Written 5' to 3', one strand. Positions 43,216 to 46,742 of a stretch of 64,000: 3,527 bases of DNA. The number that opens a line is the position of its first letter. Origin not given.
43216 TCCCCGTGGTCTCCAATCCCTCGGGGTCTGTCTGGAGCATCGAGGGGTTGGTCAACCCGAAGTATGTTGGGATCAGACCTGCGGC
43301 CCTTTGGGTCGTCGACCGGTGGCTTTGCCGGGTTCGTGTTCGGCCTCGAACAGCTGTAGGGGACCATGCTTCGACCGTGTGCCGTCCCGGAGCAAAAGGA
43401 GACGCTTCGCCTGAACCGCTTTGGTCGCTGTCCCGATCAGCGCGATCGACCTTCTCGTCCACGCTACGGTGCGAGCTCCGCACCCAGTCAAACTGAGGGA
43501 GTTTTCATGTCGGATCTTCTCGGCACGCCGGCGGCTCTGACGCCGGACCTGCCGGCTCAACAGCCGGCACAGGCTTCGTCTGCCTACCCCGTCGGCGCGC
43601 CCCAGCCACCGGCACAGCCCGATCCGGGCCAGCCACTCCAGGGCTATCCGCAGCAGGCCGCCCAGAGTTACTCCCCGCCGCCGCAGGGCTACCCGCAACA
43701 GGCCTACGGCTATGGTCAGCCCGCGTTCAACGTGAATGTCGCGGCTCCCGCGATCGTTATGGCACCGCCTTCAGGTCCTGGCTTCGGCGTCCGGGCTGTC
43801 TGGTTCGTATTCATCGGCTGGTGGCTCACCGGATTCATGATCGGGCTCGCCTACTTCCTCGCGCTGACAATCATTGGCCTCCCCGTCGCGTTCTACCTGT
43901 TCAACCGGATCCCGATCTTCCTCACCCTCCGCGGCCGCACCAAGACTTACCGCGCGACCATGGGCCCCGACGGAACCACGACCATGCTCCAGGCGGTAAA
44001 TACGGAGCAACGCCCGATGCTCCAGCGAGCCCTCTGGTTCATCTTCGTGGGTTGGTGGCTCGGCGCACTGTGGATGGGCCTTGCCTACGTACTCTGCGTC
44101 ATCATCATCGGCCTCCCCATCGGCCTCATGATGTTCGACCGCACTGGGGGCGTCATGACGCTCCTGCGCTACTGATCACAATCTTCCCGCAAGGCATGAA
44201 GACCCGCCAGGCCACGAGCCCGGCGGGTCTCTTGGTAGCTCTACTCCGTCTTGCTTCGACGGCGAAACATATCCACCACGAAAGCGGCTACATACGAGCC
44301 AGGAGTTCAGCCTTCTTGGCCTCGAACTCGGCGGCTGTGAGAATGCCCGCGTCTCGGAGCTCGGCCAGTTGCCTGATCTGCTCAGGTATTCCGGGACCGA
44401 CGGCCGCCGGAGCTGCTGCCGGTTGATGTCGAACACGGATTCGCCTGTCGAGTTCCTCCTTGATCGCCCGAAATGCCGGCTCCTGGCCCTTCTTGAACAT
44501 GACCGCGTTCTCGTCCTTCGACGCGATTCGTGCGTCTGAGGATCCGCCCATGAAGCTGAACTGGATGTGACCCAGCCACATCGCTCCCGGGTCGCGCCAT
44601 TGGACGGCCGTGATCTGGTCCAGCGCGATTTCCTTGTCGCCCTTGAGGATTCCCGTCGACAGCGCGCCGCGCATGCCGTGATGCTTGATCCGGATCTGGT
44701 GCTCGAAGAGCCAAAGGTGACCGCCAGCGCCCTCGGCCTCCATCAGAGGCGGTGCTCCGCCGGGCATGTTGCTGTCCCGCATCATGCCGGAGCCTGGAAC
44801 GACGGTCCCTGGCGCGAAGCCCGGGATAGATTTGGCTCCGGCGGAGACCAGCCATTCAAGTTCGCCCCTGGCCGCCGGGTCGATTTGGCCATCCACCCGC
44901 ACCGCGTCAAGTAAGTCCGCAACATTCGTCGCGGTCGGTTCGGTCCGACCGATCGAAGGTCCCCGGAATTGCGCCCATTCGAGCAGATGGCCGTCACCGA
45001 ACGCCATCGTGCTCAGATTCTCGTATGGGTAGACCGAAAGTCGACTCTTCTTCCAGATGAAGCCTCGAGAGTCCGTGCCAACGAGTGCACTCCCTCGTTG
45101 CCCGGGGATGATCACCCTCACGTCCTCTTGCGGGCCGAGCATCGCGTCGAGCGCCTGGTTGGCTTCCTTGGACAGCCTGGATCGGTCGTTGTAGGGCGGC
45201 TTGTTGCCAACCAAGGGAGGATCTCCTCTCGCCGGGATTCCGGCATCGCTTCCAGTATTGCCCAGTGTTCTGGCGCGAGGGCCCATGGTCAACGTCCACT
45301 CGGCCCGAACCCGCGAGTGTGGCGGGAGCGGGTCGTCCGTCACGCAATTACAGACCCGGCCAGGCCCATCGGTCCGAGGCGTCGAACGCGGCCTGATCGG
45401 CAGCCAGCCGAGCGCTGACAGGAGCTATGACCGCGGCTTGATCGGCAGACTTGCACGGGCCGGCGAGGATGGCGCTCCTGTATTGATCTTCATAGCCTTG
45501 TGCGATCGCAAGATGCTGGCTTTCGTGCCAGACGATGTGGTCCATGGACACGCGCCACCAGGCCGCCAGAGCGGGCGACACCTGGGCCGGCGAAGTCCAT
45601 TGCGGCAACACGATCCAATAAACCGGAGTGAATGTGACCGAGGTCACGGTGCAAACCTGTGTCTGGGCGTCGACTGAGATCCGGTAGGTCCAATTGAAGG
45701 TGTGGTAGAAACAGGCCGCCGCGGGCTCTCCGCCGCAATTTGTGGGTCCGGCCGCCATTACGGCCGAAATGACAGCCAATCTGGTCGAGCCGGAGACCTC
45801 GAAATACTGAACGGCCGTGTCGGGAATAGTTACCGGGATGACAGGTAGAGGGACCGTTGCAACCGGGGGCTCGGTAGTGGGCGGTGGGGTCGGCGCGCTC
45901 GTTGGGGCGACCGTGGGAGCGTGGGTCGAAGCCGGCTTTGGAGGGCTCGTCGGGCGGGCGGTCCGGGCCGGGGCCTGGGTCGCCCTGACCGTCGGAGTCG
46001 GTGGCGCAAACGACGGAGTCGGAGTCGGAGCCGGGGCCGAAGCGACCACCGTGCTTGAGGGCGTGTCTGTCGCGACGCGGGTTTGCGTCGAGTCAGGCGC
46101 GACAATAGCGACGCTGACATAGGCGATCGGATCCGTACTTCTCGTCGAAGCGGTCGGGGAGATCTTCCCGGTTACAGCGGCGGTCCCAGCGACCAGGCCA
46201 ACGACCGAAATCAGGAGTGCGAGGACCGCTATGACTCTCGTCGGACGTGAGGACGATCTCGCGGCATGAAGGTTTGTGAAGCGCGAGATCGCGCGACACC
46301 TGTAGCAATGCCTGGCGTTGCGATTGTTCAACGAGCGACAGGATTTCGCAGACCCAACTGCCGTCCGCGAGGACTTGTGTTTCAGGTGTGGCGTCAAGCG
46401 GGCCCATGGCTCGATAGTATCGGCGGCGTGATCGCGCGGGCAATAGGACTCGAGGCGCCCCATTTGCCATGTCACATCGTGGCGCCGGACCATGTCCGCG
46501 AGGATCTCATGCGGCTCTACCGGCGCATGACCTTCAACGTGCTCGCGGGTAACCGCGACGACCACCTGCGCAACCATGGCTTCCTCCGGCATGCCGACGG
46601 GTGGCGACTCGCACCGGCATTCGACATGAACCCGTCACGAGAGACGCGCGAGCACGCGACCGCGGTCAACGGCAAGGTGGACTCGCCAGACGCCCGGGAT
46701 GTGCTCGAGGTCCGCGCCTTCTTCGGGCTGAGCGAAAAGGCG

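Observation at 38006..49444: Arrays of tRNA-anticodon-stem half-site copies flank both att junctions: an unusual recombination-site architecture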

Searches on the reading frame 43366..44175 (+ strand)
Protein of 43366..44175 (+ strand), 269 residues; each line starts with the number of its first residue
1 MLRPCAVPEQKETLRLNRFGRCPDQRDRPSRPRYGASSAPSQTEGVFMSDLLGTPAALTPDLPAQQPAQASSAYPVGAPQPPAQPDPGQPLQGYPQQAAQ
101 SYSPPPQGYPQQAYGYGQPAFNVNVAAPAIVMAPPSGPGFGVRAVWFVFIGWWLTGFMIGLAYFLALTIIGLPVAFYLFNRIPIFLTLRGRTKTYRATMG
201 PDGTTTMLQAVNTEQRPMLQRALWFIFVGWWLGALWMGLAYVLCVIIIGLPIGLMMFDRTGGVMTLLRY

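Call 7: search_protein_families(library=pfam, proteins=[window:43366-44175:+], max_evalue=0.01)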
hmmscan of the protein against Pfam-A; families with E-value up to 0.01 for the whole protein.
window:43366-44175:+ (269 aa): 1 family
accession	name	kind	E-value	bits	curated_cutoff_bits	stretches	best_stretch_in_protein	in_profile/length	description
PF03733.18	YccF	-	2e-09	38.4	27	2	223-258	5-40/51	Inner membrane component domain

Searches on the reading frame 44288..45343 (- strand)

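Call 7: search_protein_families(library=pfam, proteins=[window:44288-45343:-], max_evalue=0.01)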
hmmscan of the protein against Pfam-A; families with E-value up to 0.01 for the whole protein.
window:44288-45343:- (351 aa): 3 families
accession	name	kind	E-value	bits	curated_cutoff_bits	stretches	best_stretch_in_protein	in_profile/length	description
PF09851.14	SHOCT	-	3.1e-09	36.7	27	1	321-348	1-28/28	Short C-terminal domain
PF14472.11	DUF4429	-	1.5e-08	35.6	25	1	215-292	6-88/95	Domain of unknown function (DUF4429)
PF05120.17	GvpG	-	0.0052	17.4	30.6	1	319-351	33-65/67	Gas vesicle protein G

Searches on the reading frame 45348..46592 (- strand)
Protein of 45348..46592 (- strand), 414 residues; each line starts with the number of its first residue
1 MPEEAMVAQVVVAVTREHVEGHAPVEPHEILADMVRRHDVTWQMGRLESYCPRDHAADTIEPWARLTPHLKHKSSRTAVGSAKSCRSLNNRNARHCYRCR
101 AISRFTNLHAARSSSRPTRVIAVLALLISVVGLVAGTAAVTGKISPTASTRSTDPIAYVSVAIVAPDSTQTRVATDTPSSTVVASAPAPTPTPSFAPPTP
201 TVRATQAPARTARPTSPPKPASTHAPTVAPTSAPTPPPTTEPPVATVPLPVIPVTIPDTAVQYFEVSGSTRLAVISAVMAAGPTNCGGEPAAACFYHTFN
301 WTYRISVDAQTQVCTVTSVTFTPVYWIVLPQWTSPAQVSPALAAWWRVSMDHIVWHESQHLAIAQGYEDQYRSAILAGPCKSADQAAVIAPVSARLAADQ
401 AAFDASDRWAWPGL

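Call 7: search_protein_families(library=pfam, proteins=[window:45348-46592:-], max_evalue=0.01)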
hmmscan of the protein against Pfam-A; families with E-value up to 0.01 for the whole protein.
window:45348-46592:- (414 aa): 1 family
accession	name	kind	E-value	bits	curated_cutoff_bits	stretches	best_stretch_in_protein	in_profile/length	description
PF06037.17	DUF922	-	1.1e-19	71.4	27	1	261-406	1-149/153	Bacterial protein of unknown function (DUF922)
